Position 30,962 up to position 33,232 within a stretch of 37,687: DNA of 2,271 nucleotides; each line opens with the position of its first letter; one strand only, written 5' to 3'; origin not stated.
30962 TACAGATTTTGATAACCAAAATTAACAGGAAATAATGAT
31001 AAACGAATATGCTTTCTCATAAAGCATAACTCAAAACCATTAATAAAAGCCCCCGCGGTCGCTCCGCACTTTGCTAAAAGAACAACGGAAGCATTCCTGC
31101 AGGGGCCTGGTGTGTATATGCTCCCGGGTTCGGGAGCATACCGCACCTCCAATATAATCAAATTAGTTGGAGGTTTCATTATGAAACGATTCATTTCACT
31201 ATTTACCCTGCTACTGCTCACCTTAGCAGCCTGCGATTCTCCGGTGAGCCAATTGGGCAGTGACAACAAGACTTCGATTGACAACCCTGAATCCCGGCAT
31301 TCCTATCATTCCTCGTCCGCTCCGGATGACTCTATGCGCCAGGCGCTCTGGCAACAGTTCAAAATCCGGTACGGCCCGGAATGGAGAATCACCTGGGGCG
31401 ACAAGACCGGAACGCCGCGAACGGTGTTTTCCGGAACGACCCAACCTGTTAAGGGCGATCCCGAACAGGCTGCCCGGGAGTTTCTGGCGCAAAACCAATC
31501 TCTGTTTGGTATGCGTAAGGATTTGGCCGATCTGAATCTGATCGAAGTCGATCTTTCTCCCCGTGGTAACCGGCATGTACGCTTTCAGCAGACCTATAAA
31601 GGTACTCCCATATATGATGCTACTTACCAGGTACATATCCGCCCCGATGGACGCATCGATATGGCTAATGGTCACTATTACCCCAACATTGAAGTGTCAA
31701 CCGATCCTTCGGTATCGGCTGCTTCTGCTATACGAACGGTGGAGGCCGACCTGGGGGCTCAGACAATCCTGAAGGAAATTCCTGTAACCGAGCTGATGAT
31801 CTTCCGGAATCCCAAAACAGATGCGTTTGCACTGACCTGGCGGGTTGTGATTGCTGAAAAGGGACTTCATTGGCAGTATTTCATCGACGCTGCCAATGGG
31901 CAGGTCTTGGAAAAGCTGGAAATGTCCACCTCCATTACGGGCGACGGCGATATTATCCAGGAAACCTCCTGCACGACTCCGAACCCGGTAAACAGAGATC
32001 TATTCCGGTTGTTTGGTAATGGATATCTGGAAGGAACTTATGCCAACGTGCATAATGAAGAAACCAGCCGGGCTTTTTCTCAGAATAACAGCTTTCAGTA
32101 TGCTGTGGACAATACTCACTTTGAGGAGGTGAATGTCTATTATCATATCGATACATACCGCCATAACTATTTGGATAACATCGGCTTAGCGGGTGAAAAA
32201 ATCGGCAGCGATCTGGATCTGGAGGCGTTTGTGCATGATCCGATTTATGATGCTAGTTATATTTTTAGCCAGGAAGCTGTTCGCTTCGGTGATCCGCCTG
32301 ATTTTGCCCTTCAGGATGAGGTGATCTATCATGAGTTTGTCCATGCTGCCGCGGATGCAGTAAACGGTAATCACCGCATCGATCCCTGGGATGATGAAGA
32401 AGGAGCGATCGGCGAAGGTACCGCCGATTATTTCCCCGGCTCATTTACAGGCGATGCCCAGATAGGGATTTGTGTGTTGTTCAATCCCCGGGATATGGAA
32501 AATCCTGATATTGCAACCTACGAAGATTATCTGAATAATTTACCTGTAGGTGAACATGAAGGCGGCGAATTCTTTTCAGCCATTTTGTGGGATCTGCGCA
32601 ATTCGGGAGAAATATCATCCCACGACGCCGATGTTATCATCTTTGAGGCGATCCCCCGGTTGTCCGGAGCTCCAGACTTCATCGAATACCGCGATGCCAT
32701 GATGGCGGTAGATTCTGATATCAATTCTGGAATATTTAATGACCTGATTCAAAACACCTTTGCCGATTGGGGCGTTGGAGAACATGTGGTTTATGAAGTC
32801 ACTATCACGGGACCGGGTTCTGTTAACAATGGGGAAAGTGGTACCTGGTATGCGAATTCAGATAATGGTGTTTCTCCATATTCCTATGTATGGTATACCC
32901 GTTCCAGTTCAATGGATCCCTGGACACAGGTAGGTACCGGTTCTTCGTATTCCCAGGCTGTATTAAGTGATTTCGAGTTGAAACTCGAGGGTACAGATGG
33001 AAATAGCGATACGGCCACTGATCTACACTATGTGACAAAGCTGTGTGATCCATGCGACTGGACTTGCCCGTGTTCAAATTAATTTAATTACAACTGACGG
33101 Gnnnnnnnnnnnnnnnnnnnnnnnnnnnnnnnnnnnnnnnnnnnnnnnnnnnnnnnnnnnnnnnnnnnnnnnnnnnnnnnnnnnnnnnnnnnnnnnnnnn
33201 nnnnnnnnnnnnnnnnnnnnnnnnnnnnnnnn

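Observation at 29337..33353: A 3.77-kb lower-GC segment bracketed by two copies of the menB 3' end: an island-type attL/attR signature with no recombinase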

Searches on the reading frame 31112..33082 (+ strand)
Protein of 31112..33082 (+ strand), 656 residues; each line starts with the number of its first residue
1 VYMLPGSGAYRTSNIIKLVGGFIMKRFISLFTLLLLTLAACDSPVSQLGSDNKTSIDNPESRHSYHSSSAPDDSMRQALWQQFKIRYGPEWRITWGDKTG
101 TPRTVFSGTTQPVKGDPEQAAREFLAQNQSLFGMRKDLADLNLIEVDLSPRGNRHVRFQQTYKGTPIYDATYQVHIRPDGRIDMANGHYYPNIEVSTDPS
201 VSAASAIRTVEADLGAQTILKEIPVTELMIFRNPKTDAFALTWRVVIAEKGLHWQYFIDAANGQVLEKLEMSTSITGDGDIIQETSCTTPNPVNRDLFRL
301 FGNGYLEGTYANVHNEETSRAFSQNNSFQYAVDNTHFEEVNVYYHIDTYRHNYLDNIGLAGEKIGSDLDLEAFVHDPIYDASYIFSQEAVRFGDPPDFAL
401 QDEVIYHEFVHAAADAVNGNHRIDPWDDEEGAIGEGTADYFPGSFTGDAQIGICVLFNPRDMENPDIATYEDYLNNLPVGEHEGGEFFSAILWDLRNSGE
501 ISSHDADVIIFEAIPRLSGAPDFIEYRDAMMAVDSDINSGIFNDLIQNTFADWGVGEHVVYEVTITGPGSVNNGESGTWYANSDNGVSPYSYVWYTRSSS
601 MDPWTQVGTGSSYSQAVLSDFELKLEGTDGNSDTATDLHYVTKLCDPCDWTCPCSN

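Call 7: search_protein_families(library=pfam, proteins=[window:31112-33082:+], max_evalue=0.01)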
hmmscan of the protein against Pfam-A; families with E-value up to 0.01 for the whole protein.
window:31112-33082:+ (656 aa): 4 families
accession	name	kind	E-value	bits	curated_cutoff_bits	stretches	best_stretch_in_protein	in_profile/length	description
PF07504.19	FTP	-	1.8e-12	47.3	21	1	150-188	12-50/51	Fungalysin/Thermolysin Propeptide Motif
PF03413.25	PepSY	-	0.00052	20.7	24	0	238-268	28-59/60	Peptidase propeptide and YPEB domain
PF09648.15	YycI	-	0.0015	18.6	29.7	1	104-260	68-231/232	YycI protein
PF02128.21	Peptidase_M36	-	0.0021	17.8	23.3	0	509-557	318-366/368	Fungalysin metallopeptidase (M36)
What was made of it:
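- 31181..33082 (+): FTP-propeptide / M36-like Zn-metallopeptidase lipoprotein (633 aa, HEFVH motif), second gene of the pair. The mechanical ORF starts at 31112. Pfam FTP at 1.8e-12, with a weak Peptidase_M36 hit (call 7).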

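Call 19: find_homologous_proteins(query=window:31112-33082:+, max_evalue=1e-10)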
Query window:31112-33082:+ (656 aa): 41 proteins with E <= 1e-10 among 8000 candidates.
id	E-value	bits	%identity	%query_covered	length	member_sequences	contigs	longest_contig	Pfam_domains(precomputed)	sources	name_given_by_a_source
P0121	0.0e+0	1487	100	96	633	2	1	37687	PF07504.20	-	-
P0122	1.2e-276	938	69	91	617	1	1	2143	PF02128.22,PF07504.20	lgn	-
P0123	7.2e-274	928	66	96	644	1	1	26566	PF02128.22,PF07504.20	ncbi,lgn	-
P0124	2.3e-259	880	76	78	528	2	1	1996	PF02128.22,PF07504.20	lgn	-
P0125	2.2e-245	834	61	94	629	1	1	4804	PF02128.22,PF07504.20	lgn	-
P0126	9.5e-235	799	70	76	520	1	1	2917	PF02128.22,PF07504.20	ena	-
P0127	2.8e-229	781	58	96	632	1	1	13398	PF02128.22,PF07504.20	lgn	-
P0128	2.0e-215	735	55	95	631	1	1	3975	PF03413.26,PF02128.22,PF07504.20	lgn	-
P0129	1.1e-201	690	55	89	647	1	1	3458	PF02128.22,PF07504.20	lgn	-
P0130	1.1e-196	673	57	83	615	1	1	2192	PF03413.26,PF02128.22,PF07504.20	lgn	-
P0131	5.3e-187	641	58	74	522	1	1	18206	PF02128.22,PF07504.20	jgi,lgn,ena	-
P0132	9.8e-182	624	50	94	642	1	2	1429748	PF02128.22,PF07504.20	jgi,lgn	-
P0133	1.8e-178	613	49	94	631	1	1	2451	PF02128.22,PF07504.20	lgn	-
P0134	1.2e-176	607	49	96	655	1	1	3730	PF02128.22,PF07504.20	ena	-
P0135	4.1e-175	602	49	96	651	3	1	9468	PF02128.22,PF07504.20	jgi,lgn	-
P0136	2.9e-161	556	44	94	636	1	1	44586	PF02128.22,PF07504.20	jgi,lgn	-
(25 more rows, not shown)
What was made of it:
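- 31181..33082 (+): It belongs to a family of 41 proteins, the nearest 76% identical (call 19).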

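Call 20: find_encoding_contigs(protein=P0123, flank=10000, max_places=3)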
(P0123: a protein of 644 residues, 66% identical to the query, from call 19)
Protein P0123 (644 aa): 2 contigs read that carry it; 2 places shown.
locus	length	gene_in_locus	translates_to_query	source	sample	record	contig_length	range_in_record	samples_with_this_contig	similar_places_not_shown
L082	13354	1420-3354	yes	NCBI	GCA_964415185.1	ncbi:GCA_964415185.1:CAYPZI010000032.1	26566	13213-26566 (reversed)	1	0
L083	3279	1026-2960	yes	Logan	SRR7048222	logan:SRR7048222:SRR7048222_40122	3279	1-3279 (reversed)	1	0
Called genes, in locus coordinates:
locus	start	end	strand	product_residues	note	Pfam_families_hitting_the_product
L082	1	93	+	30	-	?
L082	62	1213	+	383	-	PF25174:Beta-prop_THOC3 (faint), PF26549:Tricorn_N, PF26550:Tricorn_2nd, PF07676:PD40, PF00930:DPPIV_N (weak), PF26549:Tricorn_N, PF07676:PD40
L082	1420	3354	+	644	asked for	PF07504:FTP, PF02128:Peptidase_M36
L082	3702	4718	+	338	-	PF26549:Tricorn_N, PF26550:Tricorn_2nd, PF07676:PD40 (weak), PF26549:Tricorn_N (weak)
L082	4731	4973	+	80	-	PF10544:T5orf172, PF13455:MUG113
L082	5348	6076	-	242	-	PF01416:PseudoU_synth_1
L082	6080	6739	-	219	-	-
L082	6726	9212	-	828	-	PF01578:Cytochrom_C_asm, PF16327:CcmF_C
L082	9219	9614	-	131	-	PF03100:CcmE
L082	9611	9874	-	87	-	PF20077:CcmD_alt, PF06305:LapA_dom (weak)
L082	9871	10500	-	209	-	PF01578:Cytochrom_C_asm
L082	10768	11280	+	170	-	-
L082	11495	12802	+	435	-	PF12890:DHOase, PF01979:Amidohydro_1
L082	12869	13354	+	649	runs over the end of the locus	PF12969:DUF3857, PF12970:DUF3858 (faint)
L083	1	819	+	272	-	?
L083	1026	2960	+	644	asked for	PF07504:FTP, PF02128:Peptidase_M36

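Call 21: find_encoding_contigs(protein=P0136, flank=10000, max_places=3)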
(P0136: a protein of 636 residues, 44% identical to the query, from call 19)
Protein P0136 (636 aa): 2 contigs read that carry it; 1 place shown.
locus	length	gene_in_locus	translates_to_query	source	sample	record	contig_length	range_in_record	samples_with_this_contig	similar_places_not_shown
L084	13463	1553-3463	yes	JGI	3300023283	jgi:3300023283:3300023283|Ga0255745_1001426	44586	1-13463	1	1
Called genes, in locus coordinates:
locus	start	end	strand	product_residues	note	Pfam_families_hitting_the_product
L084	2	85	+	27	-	?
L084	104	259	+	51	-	-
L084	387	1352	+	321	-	PF26549:Tricorn_N, PF26550:Tricorn_2nd, PF00930:DPPIV_N (faint), PF07676:PD40 (weak), PF26549:Tricorn_N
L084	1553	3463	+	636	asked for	PF07504:FTP, PF02128:Peptidase_M36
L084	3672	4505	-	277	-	PF00378:ECH_1, PF16113:ECH_2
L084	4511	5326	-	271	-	PF00561:Abhydrolase_1, PF00975:Thioesterase (weak), PF12146:Hydrolase_4, PF12697:Abhydrolase_6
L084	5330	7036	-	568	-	PF02776:TPP_enzyme_N, PF02775:TPP_enzyme_C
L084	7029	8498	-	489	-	PF00425:Chorismate_bind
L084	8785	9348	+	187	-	PF13302:Acetyltransf_3, PF13420:Acetyltransf_4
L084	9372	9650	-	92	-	PF14123:DUF4290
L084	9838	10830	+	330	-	PF00291:PALP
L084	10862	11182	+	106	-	PF11950:DUF3467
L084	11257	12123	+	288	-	PF01551:Peptidase_M23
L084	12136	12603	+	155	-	PF04519:Bactofilin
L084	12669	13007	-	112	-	-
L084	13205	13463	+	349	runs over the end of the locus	PF00119:ATP-synt_A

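Call 22: find_encoding_contigs(protein=P0132, flank=10000, max_places=2)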
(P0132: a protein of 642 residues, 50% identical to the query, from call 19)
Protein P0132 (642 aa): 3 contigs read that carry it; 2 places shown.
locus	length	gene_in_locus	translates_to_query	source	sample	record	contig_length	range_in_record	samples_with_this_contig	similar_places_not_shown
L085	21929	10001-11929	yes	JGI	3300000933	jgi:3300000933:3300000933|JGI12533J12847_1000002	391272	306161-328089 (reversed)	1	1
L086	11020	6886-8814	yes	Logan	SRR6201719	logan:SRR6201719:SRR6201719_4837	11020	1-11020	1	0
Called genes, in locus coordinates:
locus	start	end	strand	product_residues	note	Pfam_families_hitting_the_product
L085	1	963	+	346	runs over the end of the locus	PF02885:Glycos_trans_3N, PF00591:Glycos_transf_3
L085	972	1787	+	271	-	PF00218:IGPS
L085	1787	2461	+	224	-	PF00697:PRAI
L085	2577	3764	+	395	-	PF00291:PALP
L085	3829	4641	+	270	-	PF00290:Trp_syntA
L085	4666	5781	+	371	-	PF16125:DUF4837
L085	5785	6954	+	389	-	PF00155:Aminotran_1_2, PF01212:Beta_elim_lyase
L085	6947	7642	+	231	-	PF12146:Hydrolase_4 (weak)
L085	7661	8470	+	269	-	PF01209:Ubie_methyltran (weak), PF13489:Methyltransf_23, PF08241:Methyltransf_11, PF08242:Methyltransf_12, PF13649:Methyltransf_25, PF13847:Methyltransf_31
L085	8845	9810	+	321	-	PF26550:Tricorn_2nd, PF26549:Tricorn_N, PF00930:DPPIV_N (faint), PF07676:PD40, PF26549:Tricorn_N, PF07676:PD40 (weak)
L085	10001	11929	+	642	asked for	PF07504:FTP, PF02128:Peptidase_M36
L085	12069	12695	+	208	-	PF13500:AAA_26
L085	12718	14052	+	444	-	PF00202:Aminotran_3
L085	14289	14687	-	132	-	PF04993:TfoX_N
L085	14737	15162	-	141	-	-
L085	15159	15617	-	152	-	-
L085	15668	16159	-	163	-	PF00731:AIRC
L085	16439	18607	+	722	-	-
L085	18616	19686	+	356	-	-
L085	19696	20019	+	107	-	-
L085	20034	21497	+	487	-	PF00072:Response_reg, PF18551:TackOD1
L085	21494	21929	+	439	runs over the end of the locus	PF13506:Glyco_transf_21, PF00535:Glycos_transf_2, PF10111:Glyco_tranf_2_2, PF13641:Glyco_tranf_2_3, PF01644:Chitin_synth_1 (faint), PF03142:Chitin_synth_2 (faint), PF13632:Glyco_trans_2_3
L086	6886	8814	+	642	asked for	PF07504:FTP, PF02128:Peptidase_M36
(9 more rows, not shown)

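Call 23: find_encoding_contigs(protein=P0127, flank=10000, max_places=2)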
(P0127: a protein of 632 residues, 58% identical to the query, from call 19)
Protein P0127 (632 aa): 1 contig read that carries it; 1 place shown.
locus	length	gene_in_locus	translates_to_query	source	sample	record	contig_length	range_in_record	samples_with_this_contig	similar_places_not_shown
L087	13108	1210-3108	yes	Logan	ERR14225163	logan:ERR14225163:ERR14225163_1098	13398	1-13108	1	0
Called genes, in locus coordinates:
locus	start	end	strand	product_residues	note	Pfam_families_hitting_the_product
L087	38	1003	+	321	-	PF00930:DPPIV_N (faint), PF25174:Beta-prop_THOC3 (faint), PF26549:Tricorn_N (weak), PF26550:Tricorn_2nd, PF07676:PD40, PF26549:Tricorn_N, PF07676:PD40, PF26549:Tricorn_N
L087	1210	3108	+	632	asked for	PF07504:FTP, PF02128:Peptidase_M36 (faint)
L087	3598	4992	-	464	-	PF00672:HAMP, PF00512:HisKA, PF02518:HATPase_c, PF13589:HATPase_c_3 (faint)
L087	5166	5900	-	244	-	PF00072:Response_reg, PF00486:Trans_reg_C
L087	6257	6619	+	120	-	-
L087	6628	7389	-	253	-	PF00005:ABC_tran, PF13304:AAA_21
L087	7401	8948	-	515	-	-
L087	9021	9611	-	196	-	PF13505:OMP_b-brl, PF13568:OMP_b-brl_2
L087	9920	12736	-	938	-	PF02463:SMC_N (faint), PF03193:RsgA_GTPase (faint), PF13191:AAA_16 (faint), PF13476:AAA_23 (faint), PF13555:AAA_29 (faint), PF20703:nSTAND1 (faint), PF17760:UvrA_inter, PF17755:UvrA_DNA-bind, +4 more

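Call 24: find_encoding_contigs(protein=P0131, flank=10000, max_places=3)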
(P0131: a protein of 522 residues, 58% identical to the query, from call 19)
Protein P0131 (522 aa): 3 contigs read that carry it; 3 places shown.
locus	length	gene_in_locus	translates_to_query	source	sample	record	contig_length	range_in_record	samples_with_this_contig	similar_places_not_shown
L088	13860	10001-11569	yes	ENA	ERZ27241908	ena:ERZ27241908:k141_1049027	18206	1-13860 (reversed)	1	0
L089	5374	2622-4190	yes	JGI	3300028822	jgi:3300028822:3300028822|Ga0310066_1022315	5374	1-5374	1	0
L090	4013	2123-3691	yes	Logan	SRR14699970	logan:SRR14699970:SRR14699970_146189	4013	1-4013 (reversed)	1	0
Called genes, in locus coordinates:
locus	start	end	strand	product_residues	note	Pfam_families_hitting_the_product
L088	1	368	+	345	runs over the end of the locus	PF00005:ABC_tran, PF02463:SMC_N (faint), PF13304:AAA_21 (weak)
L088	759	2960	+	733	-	PF07715:Plug, PF00593:TonB_dep_Rec_b-barrel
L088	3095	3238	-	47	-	-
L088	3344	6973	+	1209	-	PF08471:Ribonuc_red_2_N, PF02867:Ribonuc_red_lgC, PF12637:TSCPD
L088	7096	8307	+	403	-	PF12704:MacB_PCD, PF02687:FtsX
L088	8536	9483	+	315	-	PF00930:DPPIV_N (faint), PF23381:Beta-prop_IFT122_1st (faint), PF26549:Tricorn_N, PF26550:Tricorn_2nd, PF26549:Tricorn_N, PF07676:PD40 (weak), PF26549:Tricorn_N, PF26550:Tricorn_2nd (weak), +1 more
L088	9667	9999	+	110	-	-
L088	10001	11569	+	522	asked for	PF07504:FTP, PF02128:Peptidase_M36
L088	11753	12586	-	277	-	PF00378:ECH_1, PF16113:ECH_2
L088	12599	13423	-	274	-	PF12146:Hydrolase_4, PF00561:Abhydrolase_1, PF12697:Abhydrolase_6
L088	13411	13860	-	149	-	?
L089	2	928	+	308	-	?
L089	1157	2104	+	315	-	PF00930:DPPIV_N (faint), PF23381:Beta-prop_IFT122_1st (faint), PF26549:Tricorn_N, PF26550:Tricorn_2nd, PF26549:Tricorn_N, PF07676:PD40 (weak), PF26549:Tricorn_N, PF26550:Tricorn_2nd (weak), +1 more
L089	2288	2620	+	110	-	-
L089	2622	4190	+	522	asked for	PF07504:FTP, PF02128:Peptidase_M36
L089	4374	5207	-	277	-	PF00378:ECH_1, PF16113:ECH_2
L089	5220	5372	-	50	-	?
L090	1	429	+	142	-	?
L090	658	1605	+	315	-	PF00930:DPPIV_N (faint), PF23381:Beta-prop_IFT122_1st (faint), PF26549:Tricorn_N, PF26550:Tricorn_2nd, PF26549:Tricorn_N, PF07676:PD40 (weak), PF26549:Tricorn_N, PF26550:Tricorn_2nd (weak), +1 more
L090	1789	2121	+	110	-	-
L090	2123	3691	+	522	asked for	PF07504:FTP, PF02128:Peptidase_M36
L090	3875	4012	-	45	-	?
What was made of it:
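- L088, L089 and L090, from three samples, show the analogous remnant (call 24).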

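Call 38: find_related_loci(query=A3, collection=metagenome_contigs, flank=6000)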
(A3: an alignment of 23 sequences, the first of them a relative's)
Query A3 (633 aa) in metagenome_contigs; peptide patterns used: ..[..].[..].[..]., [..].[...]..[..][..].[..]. (x = any residue, [..] = any of these).
165 stretches matched a pattern; 47 encode a relative of the query (tblastn E <= 1e-3); 47 distinct loci.
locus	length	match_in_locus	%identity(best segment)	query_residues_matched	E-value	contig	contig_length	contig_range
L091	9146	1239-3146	43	1-631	1e-155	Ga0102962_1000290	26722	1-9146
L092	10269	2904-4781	41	1-611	6e-134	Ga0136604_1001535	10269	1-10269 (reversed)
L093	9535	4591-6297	42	67-612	2e-121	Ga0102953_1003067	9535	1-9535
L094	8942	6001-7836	40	15-606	3e-117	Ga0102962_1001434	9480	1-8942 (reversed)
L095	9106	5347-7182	40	15-606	7e-117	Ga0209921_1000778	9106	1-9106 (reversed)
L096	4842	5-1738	41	46-606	3e-115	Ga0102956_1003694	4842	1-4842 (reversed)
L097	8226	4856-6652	36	50-618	5e-98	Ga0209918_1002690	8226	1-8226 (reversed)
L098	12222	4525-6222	36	50-601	4e-97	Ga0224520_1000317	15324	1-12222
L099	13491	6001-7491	38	45-534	7e-97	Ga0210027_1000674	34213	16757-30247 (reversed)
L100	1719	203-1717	39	1-489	2e-100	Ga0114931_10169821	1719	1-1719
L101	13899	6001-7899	50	1-619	1e-176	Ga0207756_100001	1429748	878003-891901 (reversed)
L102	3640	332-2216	42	1-621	4e-125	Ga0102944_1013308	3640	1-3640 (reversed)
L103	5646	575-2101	34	50-549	1e-83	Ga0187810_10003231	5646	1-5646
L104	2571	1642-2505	46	50-338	1e-76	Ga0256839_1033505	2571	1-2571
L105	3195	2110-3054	41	48-335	5e-70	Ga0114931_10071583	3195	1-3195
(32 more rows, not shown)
